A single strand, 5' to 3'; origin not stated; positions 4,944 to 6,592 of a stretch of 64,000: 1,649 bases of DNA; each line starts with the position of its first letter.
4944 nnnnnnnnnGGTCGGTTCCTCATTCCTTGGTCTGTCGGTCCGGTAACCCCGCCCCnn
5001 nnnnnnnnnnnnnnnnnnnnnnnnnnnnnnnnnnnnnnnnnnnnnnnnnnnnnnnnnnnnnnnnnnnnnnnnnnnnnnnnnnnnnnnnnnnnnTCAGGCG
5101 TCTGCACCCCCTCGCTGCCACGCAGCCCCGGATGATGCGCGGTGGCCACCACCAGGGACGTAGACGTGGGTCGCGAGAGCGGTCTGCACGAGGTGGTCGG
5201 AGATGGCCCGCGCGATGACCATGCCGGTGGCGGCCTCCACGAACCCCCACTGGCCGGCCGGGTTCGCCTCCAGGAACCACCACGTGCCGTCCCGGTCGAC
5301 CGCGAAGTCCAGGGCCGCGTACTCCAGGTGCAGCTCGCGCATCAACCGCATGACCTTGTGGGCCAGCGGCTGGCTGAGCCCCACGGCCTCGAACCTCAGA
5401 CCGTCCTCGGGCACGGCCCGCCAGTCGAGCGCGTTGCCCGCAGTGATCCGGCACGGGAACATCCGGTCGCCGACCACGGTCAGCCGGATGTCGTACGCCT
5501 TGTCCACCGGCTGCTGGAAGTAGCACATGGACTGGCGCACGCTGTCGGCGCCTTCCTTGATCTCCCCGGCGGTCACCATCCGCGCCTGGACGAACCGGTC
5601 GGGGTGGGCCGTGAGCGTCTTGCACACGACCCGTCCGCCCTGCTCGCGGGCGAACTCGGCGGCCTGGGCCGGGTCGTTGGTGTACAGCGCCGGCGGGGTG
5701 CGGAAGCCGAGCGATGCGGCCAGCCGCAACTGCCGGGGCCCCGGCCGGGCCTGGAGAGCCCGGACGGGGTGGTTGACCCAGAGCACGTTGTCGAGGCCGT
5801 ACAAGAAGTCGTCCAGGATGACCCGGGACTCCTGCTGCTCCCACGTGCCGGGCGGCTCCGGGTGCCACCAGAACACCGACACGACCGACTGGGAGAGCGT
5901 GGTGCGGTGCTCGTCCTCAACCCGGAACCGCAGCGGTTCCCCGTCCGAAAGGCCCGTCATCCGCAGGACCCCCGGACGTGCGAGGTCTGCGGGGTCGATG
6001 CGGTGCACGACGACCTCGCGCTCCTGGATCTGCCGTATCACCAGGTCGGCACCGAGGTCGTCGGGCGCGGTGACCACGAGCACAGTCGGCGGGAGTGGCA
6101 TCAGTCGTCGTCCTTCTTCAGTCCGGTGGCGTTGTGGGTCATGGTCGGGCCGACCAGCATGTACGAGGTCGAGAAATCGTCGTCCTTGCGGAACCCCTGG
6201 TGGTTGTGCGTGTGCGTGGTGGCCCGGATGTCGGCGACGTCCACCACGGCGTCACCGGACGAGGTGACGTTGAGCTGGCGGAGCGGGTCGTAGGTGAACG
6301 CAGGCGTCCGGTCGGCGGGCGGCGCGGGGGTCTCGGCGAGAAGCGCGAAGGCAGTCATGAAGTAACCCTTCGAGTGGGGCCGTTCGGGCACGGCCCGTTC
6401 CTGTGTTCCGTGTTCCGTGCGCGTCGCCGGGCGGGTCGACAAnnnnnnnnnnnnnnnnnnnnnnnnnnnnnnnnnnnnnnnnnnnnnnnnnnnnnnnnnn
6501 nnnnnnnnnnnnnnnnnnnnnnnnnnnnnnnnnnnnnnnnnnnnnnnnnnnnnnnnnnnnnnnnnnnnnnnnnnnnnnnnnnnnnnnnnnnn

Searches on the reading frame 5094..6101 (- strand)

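Call 17: search_protein_families(library=pfam, proteins=[window:5094-6101:-], max_evalue=0.001)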
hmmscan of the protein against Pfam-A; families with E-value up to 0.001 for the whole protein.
window:5094-6101:- (335 aa): 0 families

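Call 115: search_protein_families(library=pfam, proteins=[window:5094-6101:-], max_evalue=0.01)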
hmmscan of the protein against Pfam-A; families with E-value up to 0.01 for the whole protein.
window:5094-6101:- (335 aa): 1 family
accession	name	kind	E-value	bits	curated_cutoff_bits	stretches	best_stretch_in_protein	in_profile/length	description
PF14398.11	ATPgrasp_YheCD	-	0.0088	15.8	26.8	0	263-282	207-226/255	YheC/D like ATP-grasp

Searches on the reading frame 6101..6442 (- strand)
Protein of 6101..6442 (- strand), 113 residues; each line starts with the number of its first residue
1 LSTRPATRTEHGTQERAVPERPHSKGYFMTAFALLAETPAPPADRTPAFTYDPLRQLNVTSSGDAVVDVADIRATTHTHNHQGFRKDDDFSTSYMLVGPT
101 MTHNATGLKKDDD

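Call 114: search_protein_families(library=pfam, proteins=[window:6101-6442:-], max_evalue=0.01)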
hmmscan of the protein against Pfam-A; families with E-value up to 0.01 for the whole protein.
window:6101-6442:- (113 aa): 1 family
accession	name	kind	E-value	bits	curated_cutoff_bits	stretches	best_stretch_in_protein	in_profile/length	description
PF14404.11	Strep_pep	-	0.0012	19.3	25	1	29-76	1-49/63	Ribosomally synthesized peptide in Streptomyces species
